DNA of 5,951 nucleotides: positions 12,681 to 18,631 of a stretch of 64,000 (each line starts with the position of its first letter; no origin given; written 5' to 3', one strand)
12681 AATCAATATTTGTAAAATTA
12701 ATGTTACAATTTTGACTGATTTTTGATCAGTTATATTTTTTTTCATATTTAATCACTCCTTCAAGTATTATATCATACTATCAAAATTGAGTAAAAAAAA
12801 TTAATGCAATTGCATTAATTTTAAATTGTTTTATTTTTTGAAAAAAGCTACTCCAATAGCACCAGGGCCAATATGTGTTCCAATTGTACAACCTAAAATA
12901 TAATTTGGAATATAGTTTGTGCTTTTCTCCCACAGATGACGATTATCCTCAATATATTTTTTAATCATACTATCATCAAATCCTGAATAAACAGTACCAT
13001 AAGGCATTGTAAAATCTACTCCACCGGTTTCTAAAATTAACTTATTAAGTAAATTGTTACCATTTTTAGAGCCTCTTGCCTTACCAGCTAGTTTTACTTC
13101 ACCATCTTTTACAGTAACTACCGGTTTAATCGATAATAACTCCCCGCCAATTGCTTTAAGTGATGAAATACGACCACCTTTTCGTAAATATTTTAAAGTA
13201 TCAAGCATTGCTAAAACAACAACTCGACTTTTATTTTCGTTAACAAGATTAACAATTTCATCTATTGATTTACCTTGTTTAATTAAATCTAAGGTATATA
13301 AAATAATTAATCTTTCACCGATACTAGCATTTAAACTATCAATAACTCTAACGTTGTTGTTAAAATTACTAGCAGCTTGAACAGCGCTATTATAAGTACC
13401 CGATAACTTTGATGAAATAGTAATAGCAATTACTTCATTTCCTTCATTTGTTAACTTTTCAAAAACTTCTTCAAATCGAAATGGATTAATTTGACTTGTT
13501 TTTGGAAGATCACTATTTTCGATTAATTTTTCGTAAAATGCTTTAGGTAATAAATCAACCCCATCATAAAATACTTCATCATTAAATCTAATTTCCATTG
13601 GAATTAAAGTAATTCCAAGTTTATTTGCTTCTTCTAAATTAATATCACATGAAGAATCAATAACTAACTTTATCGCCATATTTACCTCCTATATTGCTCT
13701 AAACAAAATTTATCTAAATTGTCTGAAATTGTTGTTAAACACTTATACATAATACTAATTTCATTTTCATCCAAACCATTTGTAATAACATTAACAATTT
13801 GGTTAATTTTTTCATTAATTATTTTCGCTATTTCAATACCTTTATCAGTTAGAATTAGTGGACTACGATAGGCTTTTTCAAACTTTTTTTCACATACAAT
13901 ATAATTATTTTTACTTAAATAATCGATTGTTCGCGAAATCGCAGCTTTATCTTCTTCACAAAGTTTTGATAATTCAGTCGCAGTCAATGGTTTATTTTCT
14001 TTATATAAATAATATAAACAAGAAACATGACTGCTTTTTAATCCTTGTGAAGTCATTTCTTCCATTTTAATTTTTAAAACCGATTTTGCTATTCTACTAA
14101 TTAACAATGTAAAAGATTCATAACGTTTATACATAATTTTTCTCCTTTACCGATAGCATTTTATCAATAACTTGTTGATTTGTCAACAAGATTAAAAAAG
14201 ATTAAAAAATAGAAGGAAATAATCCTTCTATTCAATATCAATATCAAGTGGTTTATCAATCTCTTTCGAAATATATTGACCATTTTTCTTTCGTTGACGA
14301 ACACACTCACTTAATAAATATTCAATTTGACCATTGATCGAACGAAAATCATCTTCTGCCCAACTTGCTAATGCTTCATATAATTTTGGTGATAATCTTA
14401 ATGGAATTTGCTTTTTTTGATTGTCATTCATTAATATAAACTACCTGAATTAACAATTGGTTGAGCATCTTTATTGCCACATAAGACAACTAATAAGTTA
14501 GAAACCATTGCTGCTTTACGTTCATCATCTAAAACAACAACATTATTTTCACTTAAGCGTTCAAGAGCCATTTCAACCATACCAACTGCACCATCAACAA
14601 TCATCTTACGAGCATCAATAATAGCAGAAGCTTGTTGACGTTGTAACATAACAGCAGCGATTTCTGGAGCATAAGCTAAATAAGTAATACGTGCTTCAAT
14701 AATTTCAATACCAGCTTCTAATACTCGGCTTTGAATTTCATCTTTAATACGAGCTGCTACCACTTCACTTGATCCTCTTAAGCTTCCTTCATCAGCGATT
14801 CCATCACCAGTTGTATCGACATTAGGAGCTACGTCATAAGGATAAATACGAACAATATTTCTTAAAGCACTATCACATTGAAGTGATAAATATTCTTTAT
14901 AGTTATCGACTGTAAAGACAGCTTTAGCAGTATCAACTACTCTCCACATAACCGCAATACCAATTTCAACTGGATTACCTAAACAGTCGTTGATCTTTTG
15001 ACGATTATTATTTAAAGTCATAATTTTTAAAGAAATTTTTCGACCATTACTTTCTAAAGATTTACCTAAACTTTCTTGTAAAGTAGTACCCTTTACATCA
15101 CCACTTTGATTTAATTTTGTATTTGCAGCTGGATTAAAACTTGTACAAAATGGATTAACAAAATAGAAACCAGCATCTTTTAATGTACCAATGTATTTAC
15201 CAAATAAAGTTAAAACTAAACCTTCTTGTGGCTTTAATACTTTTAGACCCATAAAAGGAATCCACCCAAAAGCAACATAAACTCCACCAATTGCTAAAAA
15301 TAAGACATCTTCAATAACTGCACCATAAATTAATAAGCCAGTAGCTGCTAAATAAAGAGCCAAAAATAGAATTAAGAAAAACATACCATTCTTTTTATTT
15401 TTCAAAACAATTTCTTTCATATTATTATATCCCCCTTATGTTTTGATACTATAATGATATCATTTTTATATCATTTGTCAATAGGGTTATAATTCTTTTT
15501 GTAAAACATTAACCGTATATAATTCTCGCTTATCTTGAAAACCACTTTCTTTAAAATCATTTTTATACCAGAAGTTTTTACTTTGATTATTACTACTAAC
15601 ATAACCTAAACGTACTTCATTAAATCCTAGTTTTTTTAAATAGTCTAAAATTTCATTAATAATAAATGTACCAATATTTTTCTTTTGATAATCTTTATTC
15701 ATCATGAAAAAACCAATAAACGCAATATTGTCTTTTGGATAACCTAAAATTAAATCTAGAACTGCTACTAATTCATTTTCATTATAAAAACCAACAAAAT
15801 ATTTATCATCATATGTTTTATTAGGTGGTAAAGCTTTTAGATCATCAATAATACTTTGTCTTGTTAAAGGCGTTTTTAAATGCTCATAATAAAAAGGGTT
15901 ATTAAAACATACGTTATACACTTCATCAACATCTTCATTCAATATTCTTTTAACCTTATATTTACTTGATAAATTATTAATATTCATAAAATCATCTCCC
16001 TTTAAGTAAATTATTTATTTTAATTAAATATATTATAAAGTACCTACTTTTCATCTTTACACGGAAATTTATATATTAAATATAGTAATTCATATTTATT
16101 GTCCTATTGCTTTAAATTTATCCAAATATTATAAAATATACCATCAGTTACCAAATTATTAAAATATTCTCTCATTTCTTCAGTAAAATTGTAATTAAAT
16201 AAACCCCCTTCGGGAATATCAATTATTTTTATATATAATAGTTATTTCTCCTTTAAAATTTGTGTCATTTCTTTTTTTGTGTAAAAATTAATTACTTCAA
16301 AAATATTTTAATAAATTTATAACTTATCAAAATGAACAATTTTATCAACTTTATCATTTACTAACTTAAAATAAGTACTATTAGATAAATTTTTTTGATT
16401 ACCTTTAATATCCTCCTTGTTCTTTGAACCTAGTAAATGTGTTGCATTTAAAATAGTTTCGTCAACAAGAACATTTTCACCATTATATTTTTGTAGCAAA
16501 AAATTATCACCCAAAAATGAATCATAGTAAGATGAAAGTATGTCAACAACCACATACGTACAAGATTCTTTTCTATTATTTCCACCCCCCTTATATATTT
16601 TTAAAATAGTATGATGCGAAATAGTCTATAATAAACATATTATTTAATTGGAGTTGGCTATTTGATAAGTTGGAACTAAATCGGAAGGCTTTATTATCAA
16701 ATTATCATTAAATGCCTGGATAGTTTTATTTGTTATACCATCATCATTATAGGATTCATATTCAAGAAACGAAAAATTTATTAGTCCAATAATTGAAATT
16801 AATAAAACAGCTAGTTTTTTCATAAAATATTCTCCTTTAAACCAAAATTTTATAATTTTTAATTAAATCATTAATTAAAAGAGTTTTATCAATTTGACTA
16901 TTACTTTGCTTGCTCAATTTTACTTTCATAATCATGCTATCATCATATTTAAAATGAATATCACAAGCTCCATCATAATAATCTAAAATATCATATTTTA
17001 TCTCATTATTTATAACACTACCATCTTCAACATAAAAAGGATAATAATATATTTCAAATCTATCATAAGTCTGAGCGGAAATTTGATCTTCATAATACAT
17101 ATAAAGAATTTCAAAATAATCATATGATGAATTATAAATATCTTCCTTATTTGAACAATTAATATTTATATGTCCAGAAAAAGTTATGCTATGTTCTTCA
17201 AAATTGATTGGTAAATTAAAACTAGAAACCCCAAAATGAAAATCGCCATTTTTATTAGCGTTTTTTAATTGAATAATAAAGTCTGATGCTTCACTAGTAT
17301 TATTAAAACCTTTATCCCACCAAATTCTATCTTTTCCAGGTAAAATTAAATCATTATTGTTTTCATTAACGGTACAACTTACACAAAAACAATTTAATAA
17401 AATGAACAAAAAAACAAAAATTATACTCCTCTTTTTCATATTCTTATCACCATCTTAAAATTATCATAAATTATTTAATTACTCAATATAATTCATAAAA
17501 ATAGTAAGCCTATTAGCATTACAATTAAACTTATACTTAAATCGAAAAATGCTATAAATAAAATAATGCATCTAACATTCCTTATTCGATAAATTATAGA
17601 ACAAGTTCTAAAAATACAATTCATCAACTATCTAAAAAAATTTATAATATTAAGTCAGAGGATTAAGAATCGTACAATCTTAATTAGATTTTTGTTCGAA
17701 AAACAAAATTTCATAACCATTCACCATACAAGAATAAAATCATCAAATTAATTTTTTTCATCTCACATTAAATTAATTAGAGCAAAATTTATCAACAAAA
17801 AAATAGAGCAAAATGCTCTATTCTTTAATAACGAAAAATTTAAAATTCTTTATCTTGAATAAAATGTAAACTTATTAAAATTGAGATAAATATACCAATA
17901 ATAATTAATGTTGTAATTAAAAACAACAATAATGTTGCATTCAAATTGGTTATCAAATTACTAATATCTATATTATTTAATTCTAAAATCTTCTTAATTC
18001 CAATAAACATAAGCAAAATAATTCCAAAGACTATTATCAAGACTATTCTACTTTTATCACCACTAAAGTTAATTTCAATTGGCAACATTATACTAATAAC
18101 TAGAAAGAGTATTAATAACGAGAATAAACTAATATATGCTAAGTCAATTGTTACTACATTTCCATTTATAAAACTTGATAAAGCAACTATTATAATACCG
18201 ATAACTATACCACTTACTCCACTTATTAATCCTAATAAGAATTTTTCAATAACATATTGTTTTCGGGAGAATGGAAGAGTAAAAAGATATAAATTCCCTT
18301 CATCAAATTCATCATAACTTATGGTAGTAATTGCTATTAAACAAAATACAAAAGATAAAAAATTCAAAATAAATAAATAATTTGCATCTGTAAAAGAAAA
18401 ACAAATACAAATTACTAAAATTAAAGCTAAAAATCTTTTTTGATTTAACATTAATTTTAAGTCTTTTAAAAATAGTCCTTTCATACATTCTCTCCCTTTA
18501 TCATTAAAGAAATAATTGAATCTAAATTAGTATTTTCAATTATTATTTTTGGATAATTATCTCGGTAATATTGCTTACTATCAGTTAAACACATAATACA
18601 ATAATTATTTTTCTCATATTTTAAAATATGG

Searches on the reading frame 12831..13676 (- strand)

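Call 51: search_protein_families(library=pfam, proteins=[window:12831-13676:-], max_evalue=0.00001)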
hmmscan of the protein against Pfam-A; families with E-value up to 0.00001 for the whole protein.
window:12831-13676:- (281 aa): 1 family
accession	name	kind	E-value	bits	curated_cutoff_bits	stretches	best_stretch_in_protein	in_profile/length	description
PF02645.21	DegV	-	2.7e-78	263.6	27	1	2-281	2-280/280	Uncharacterised protein, DegV family COG1307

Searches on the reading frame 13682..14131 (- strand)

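Call 51: search_protein_families(library=pfam, proteins=[window:13682-14131:-], max_evalue=0.00001)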
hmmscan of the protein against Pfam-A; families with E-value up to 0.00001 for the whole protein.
window:13682-14131:- (149 aa): 2 families
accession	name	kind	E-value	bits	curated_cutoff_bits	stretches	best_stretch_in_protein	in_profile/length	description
PF13601.12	HTH_34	-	7e-07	29.8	27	1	38-105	5-72/80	Winged helix DNA-binding domain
PF12802.13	MarR_2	-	5.4e-06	26.9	27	1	30-79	2-51/61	MarR family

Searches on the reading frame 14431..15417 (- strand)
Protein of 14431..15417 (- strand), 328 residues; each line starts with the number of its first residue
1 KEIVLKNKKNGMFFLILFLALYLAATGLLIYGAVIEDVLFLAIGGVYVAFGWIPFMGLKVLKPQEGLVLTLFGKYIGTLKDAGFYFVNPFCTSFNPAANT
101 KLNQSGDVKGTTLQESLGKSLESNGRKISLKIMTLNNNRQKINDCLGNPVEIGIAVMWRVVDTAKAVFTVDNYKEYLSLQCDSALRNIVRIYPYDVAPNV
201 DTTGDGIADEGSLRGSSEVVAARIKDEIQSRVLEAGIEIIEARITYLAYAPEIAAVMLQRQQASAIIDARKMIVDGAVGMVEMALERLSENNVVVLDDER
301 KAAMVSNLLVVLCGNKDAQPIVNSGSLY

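Call 51: search_protein_families(library=pfam, proteins=[window:14431-15417:-], max_evalue=0.00001)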
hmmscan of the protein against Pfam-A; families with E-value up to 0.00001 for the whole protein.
window:14431-15417:- (328 aa): 1 family
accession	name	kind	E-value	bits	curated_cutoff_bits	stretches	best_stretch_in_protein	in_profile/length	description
PF01145.31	Band_7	-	8.6e-22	78.5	23.6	1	60-270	2-168/176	SPFH domain / Band 7 family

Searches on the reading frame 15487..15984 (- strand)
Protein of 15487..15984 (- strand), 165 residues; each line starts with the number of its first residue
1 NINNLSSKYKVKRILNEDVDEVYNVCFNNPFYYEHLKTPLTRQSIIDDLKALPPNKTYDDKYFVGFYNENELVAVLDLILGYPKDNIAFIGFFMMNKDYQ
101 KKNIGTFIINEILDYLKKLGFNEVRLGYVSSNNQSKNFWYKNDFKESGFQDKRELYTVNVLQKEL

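Call 51: search_protein_families(library=pfam, proteins=[window:15487-15984:-], max_evalue=0.00001)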
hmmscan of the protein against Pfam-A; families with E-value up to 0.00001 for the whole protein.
window:15487-15984:- (165 aa): 1 family
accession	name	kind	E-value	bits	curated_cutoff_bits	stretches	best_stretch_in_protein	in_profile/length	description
PF00583.31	Acetyltransf_1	-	2.3e-11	44.4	20.7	1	49-143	27-115/116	Acetyltransferase (GNAT) family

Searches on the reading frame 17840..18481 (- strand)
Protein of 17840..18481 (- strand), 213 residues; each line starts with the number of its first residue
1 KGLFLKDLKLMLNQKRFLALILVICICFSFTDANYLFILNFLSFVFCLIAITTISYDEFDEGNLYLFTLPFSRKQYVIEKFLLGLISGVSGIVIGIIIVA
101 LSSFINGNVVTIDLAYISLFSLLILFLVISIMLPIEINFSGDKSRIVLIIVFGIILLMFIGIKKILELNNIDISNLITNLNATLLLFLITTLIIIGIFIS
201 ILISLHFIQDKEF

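Call 51: search_protein_families(library=pfam, proteins=[window:17840-18481:-], max_evalue=0.00001)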
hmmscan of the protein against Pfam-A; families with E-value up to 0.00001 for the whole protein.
window:17840-18481:- (213 aa): 1 family
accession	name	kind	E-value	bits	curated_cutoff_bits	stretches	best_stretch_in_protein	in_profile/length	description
PF13346.12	ABC2_membrane_5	-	1.8e-34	119.5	25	1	2-208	1-204/205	ABC-2 family transporter protein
